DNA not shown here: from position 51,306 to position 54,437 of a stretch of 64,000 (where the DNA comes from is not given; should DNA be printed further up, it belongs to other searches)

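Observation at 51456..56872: Operon coupling a beta-CASP nuclease to an Mre11/SbcD-like phosphoesterase and a membrane-anchored Rad50/SbcC-like ATPase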

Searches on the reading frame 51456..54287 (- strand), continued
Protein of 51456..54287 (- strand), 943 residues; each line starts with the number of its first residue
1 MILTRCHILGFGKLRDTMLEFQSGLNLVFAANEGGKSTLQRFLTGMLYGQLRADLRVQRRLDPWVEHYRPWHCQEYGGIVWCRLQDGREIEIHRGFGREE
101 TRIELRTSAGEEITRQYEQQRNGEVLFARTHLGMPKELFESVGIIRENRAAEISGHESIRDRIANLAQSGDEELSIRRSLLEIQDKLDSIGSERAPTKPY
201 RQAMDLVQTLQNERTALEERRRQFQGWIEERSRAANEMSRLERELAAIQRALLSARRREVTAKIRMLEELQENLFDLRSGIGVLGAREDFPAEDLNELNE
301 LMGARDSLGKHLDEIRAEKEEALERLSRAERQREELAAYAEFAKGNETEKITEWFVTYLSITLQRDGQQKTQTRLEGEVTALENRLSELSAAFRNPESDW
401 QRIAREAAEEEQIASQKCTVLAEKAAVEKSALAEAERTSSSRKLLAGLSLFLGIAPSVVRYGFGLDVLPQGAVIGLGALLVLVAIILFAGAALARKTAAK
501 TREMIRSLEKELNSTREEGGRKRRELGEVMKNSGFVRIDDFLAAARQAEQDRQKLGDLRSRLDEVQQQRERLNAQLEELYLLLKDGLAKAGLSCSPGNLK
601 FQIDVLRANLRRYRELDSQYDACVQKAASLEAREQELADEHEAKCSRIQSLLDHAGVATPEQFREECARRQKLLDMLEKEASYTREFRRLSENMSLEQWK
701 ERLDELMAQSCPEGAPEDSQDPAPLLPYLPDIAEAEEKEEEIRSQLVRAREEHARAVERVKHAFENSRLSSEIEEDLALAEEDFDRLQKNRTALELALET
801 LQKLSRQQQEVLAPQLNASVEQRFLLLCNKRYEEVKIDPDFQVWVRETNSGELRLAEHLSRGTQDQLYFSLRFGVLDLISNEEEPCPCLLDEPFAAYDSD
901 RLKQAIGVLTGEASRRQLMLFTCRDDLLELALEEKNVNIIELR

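Call 50: search_protein_families(library=ncbifam, proteins=[L128:10815-12329:+, L129:3766-6690:+, L129:1434-2525:+, L129:2535-3548:+, L098:4708-6765:+, L107:6268-6837:+, L119:6208-6792:+], max_evalue=0.001)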
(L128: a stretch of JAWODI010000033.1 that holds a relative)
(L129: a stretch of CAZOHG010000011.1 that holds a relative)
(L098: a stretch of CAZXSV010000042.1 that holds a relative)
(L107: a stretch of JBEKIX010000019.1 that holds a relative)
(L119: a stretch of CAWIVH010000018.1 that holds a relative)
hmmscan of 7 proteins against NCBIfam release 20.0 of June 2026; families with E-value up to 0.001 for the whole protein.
L128:10815-12329:+ (504 aa): 2 families
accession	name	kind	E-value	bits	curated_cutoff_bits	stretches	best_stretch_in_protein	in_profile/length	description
TIGR00649.1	MG423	subfamily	4.6e-12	45.1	400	0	206-337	127-261/546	RNase J family beta-CASP ribonuclease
NF047419.1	RNase_J1_RnjA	exception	4.1e-09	35.7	820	0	206-326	126-250/549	ribonuclease J1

L129:3766-6690:+ (974 aa): 23 families
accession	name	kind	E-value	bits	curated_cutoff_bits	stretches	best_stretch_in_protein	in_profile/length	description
TIGR01073.1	pcrA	equivalog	5.4e-134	448.2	911.2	1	10-706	2-645/725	DNA helicase PcrA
TIGR01074.1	rep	equivalog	6.9e-115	384.8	951.45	1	13-711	2-647/668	DNA helicase Rep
NF008743.0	PRK11773.1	equivalog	2.2e-109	366.8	965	1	6-701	3-640/720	DNA helicase II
TIGR01075.1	uvrD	equivalog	1.4e-103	347.6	1144.45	2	189-692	156-631/715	DNA helicase II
NF008172.0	PRK10919.1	equivalog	9.2e-85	285.2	1168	1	13-691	3-632/673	DNA helicase Rep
TIGR02785.1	addA_Gpos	equivalog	2.7e-60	204.4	707.65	3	383-671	574-876/1234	helicase-exonuclease AddAB subunit AddA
TIGR00609.1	recB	equivalog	1e-57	196.1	696.05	2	192-675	317-814/1175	exodeoxyribonuclease V subunit beta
NF008276.0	PRK11054.1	equivalog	1.2e-52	179.3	543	3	12-104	196-286/684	DNA helicase IV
TIGR02784.1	addA_alphas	equivalog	4.1e-43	148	860.75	3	189-329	334-497/1138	double-strand break repair helicase AddA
NF010485.0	PRK13909.1-2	equivalog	8.7e-38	130.1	650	2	206-438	293-526/909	RecB-like helicase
NF010487.0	PRK13909.1-4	equivalog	1.1e-36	126.5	759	2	206-434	289-524/924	RecB-like helicase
NF008128.0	PRK10876.1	equivalog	2.9e-18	64.9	1697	2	213-328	347-464/1181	exodeoxyribonuclease V subunit beta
NF010486.0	PRK13909.1-3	equivalog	1.1e-16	60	1109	2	28-79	8-58/921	RecB-like helicase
TIGR00372.1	cas4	equivalog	6.9e-15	55.3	65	1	826-970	37-179/180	CRISPR-associated protein Cas4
NF010484.0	PRK13909.1-1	equivalog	1.2e-13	49.8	1074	1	30-78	10-57/945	RecB-like helicase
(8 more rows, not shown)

L129:1434-2525:+ (363 aa): 8 families
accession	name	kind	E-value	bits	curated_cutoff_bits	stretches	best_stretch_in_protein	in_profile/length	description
TIGR00092.1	TIGR00092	equivalog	2.7e-100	336.1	279.2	1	2-363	4-368/368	redox-regulated ATPase YchF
NF007171.0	PRK09602.1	subfamily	2.7e-14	52.9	387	1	1-246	3-261/397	YchF-related putative GTPase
NF007105.0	PRK09554.1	equivalog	3e-07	29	683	1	2-49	5-52/772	Fe(2+) transporter permease subunit FeoB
NF008956.1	PRK12299.1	equivalog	1.8e-06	27.2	300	1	3-135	161-265/327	GTPase ObgE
TIGR02729.1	Obg_CgtA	equivalog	2.3e-06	26.9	280.25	1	3-48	160-205/329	Obg family GTPase CgtA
NF008955.0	PRK12297.1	equivalog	3.4e-06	26.2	406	0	3-48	162-207/429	GTPase ObgE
TIGR00437.1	feoB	equivalog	2.5e-05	23.2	315.65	1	7-51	1-45/594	ferrous iron transport protein B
TIGR00231.1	small_GTP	domain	2.8e-05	23.9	42.5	1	1-104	4-93/164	GTP-binding protein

L129:2535-3548:+ (337 aa): 1 family
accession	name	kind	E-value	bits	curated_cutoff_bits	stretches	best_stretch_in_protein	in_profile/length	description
TIGR00374.1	TIGR00374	subfamily_domain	1.5e-28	100.2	43.2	1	14-314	2-308/323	flippase-like domain-containing protein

L098:4708-6765:+ (685 aa): 33 families (the best 25 are shown)
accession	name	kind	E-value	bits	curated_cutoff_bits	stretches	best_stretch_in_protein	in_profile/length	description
NF040959.1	MamA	equivalog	2.8e-49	167.4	200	3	511-637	76-203/204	magnetosome protein MamA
NF033762.1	social_mot_Tgl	equivalog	5.9e-32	111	225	3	409-527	37-157/252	social motility TPR repeat lipoprotein Tgl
TIGR02917.1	PEP_TPR_lipo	equivalog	2e-28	98.8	312.2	2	552-680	35-164/899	XrtA/PEP-CTERM system TPR-repeat protein PrsT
TIGR02521.1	type_IV_pilW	equivalog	4.1e-27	95.3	154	2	550-681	42-175/234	type IV pilus biogenesis/stability protein PilW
NF033758.1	gliding_GltE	equivalog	1.6e-17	63.6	225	2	423-533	241-352/411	adventurous gliding motility TPR repeat lipoprotein GltE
NF052415.1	T3SS_chap_SctY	equivalog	1.3e-16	61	70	2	577-667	10-103/106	type III secretion apparatus assembly chaperone SctY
TIGR02552.1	LcrH_SycD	equivalog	8.8e-16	57.9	104.8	1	586-676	31-121/136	SycD/LcrH family type III secretion system chaperone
NF008391.2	PRK11189.1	equivalog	5.9e-15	55.5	250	2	463-542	90-169/297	lipoprotein NlpI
NF011721.1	PRK15174.1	equivalog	5.2e-14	51.4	1200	2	585-680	224-323/656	Vi polysaccharide transport protein VexE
NF008520.0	PRK11447.1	equivalog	3.5e-12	45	858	1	548-610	278-340/1157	cellulose synthase complex outer membrane protein BcsC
TIGR00990.1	3a0801s09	subfamily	4.1e-12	45.5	757.25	2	467-636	326-496/615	mitochondrial import receptor subunit TOM70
NF008757.0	PRK11788.1-5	equivalog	4.6e-12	45.8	363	1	544-681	185-322/388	lipopolysaccharide assembly protein LapB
TIGR00540.1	TPR_hemY_coli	hypoth_equivalog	9.5e-12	44.4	142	1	538-663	260-381/385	heme biosynthesis-associated TPR protein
NF033920.0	C39_PA2778_fam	equivalog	1.1e-11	44.7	150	1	546-637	163-254/255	PA2778 family cysteine peptidase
NF053607.1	CHU_0125_OmpA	equivalog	4.7e-11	41.9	620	2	414-500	29-115/639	CHU_0125 family OmpA-like outer membrane integrity protein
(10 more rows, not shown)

L107:6268-6837:+ (189 aa): 0 families

L119:6208-6792:+ (194 aa): 0 families

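Call 54: find_homologous_proteins(query=L128:10815-12329:+, max_evalue=1e-10)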
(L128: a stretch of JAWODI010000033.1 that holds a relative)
Query L128:10815-12329:+ (504 aa): 1013 proteins with E <= 1e-10 among 8000 candidates; the best 120 are listed.
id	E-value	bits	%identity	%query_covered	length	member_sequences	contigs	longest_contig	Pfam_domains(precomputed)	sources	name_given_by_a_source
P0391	0.0e+0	1171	100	100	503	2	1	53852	PF12706.14,PF00753.34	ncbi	ncbi:MAG: MBL fold metallo-hydrolase [Archaeoglobaceae archaeon]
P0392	9.9e-297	1003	89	94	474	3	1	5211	PF12706.14,PF00753.34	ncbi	ncbi:MAG: MBL fold metallo-hydrolase, partial [Candidatus Hadarchaeota archaeon]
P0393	1.7e-229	781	65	99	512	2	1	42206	PF12706.14,PF07521.18,PF00753.34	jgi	-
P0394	2.4e-229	780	65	100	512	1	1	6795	PF12706.14,PF07521.18,PF00753.34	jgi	-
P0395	1.3e-228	778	66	100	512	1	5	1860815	PF12706.14,PF07521.18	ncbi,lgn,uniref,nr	ncbi:MBL fold metallo-hydrolase RNA specificity domain-containing protein [Geoglobus acetivorans]|un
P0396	1.2e-227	775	66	99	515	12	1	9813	PF12706.14,PF07521.18,PF00753.34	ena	-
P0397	7.4e-226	769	66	100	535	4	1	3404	PF12706.14,PF07521.18,PF00753.34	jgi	jgi:ribonuclease J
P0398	1.5e-224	764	65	99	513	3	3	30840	PF12706.14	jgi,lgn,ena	-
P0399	5.5e-222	756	66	100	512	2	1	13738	PF12706.14,PF00753.34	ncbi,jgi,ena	-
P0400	6.0e-222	756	67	98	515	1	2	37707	PF12706.14,PF07521.18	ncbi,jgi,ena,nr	ncbi:ribonuclease J [Archaeoglobales archaeon]|nr:MAG: ribonuclease J [Archaeoglobales archaeon]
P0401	2.9e-219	747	64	99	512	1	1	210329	PF12706.14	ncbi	-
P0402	8.0e-219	746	64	100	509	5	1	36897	PF12706.14,PF07521.18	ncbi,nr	ncbi:MAG: ribonuclease J [Archaeoglobus sp.]|nr:MAG: ribonuclease J [Archaeoglobus sp.]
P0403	8.4e-215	732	62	100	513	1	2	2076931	PF12706.14,PF07521.18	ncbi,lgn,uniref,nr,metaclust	ncbi:putative hydrolase of the metallo-beta-lactamase superfamily [Archaeoglobus sulfaticallidus PM7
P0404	2.1e-214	731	62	100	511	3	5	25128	PF12706.14,PF07521.18,PF00753.34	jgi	-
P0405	3.9e-214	730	63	100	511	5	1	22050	PF12706.14,PF07521.18,PF00753.34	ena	-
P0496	9.2e-178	610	56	100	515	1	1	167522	PF12706.14,PF00753.34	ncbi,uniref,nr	ncbi:MBL fold metallo-hydrolase [Methanocella sp. CWC-04]|uniref:MBL fold metallo-hydrolase n=1 Tax=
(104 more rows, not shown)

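Call 55: find_encoding_contigs(protein=P0395, flank=6000, max_places=1)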
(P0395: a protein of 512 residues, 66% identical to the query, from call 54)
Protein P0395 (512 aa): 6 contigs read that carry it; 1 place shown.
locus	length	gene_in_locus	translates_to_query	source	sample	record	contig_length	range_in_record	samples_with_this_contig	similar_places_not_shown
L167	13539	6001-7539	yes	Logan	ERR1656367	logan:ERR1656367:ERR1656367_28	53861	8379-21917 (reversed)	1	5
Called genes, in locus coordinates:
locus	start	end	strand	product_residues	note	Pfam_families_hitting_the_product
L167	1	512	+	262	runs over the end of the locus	PF01193:RNA_pol_L, PF01000:RNA_pol_A_bac, PF25160:LdpA_Fe-S-bd (weak), PF12837:Fer4_6 (weak), PF13237:Fer4_10 (weak), PF00037:Fer4 (weak), PF12838:Fer4_7 (weak), PF13187:Fer4_9, +1 more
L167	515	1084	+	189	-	PF19769:CPxCG_zf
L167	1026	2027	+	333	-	PF01909:NTP_transf_2 (weak)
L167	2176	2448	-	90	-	-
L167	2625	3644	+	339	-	-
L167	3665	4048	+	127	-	-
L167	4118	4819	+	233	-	PF19810:HFX_2341_N, PF22662:Csa3_N (weak), PF22665:WHD_DUF6293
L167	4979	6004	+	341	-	PF02646:RmuC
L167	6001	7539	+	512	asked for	PF12706:Lactamase_B_2 (faint), PF07521:RMMBL (faint)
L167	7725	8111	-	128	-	PF01909:NTP_transf_2, PF18765:Polbeta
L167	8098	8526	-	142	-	PF01934:HepT-like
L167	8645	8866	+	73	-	PF04014:MazE_antitoxin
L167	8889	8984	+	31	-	-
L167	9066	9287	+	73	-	-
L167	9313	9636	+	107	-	PF04471:Mrr_cat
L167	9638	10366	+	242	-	-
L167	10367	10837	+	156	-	-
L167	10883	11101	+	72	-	PF04014:MazE_antitoxin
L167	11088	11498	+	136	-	PF01850:PIN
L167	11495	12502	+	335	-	-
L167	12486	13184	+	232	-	PF00702:Hydrolase, PF12710:HAD, PF13419:HAD_2, PF13242:Hydrolase_like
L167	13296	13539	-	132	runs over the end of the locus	PF01850:PIN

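Call 56: find_encoding_contigs(protein=P0403, flank=6000, max_places=1)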
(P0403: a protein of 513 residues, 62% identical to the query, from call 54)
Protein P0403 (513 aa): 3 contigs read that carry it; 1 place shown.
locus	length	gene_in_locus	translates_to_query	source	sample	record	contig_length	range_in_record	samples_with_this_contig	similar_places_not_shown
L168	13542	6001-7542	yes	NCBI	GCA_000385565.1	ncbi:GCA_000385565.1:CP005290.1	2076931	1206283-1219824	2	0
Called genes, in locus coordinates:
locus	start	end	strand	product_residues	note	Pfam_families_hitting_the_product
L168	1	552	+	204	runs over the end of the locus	PF04473:DUF553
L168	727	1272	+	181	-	PF25212:HVO_A0114 (faint), PF01909:NTP_transf_2, PF18765:Polbeta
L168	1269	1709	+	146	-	PF05168:HEPN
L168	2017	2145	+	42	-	-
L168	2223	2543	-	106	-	-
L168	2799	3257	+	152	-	-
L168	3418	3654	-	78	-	-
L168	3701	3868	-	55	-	-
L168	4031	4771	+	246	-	PF19810:HFX_2341_N, PF22662:Csa3_N (weak)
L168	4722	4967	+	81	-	-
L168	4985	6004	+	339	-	PF02646:RmuC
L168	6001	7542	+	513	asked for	PF12706:Lactamase_B_2 (weak), PF07521:RMMBL (weak)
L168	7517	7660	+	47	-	-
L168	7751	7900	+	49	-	-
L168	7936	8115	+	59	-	-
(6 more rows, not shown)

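Call 57: find_encoding_contigs(protein=P0496, flank=6000, max_places=1)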
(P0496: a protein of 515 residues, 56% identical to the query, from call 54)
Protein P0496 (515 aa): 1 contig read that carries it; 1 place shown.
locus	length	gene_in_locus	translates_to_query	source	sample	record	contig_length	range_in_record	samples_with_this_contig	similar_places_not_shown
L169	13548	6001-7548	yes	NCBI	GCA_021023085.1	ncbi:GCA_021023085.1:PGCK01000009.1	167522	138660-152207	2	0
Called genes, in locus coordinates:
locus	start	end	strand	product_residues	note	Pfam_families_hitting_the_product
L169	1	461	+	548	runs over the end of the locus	PF13185:GAF_2, PF01590:GAF, PF13492:GAF_3 (weak)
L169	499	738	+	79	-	PF13192:Thioredoxin_3 (faint), PF00462:Glutaredoxin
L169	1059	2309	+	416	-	PF07690:MFS_1, PF12832:MFS_1_like, PF13347:MFS_2 (weak), PF00083:Sugar_tr, PF07690:MFS_1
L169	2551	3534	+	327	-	PF03692:CxxCxxCC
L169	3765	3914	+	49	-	-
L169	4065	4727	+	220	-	PF03460:NIR_SIR_ferr, PF01077:NIR_SIR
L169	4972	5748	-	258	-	PF21349:RUBY_RBDX, PF02525:Flavodoxin_2 (weak), PF03358:FMN_red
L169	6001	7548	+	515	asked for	PF00753:Lactamase_B (weak), PF12706:Lactamase_B_2 (faint)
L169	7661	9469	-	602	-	PF01261:AP_endonuc_2, PF03445:DUF294, PF10335:DUF294_C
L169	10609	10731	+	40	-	-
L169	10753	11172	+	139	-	-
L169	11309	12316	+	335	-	-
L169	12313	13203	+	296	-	-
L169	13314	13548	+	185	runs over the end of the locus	-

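Call 61: get_annotated_region(hit=H1, flank=5000)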
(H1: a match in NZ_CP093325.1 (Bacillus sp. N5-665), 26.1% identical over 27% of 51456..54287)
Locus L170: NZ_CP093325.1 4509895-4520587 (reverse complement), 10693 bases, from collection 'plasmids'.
description: Bacillus sp. N5-665 strain N5/665 plasmid p1, complete sequence
organism: Bacillus sp. N5-665 (NCBI taxid 2925318)
taxonomy: Bacteria; Bacillota; Bacilli; Bacillales; Bacillaceae; Bacillus; Bacillus sp. N5-665
host: -; source: whole organism,peat soil; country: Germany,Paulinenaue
typing (MOB-suite, as given by PLSDB): non-mobilizable
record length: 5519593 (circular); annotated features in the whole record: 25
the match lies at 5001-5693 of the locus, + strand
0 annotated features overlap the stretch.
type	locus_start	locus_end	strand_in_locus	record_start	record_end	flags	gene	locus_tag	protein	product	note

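Call 62: get_annotated_region(hit=H4, flank=5000)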
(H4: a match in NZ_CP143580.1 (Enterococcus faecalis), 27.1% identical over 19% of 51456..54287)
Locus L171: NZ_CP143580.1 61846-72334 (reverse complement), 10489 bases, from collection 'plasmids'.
description: Enterococcus faecalis strain IDRL-9065 plasmid unnamed1, complete sequence
organism: Enterococcus faecalis (NCBI taxid 1351)
taxonomy: Bacteria; Bacillota; Bacilli; Lactobacillales; Enterococcaceae; Enterococcus; Enterococcus faecalis
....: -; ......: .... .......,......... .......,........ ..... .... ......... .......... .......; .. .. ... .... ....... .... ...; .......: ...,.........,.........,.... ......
typing (MOB-suite, as given by PLSDB): conjugative; relaxase MOBP; mating-pair formation MPF_T
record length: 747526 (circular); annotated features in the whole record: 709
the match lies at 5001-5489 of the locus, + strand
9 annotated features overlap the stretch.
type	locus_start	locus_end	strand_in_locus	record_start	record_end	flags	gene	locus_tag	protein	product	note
CDS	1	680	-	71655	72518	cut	-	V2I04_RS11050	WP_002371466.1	RluA family pseudouridine synthase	GO:0001522 - pseudouridine synthesis [Evidence IEA]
CDS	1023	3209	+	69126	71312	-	-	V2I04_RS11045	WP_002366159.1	PBP1A family penicillin-binding protein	-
CDS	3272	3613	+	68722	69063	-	-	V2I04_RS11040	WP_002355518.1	YlbF family regulator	-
CDS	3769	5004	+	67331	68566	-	-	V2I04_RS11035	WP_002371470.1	DNA repair exonuclease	-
CDS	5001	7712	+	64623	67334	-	-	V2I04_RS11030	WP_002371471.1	AAA family ATPase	-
CDS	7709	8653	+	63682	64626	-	-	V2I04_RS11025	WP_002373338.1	HD domain-containing protein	-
CDS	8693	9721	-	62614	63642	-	-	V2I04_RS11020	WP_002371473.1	peptidylprolyl isomerase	-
CDS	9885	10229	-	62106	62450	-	-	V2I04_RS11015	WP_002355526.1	YtxH domain-containing protein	-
CDS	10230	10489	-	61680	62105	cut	-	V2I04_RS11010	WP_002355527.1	HIT family protein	-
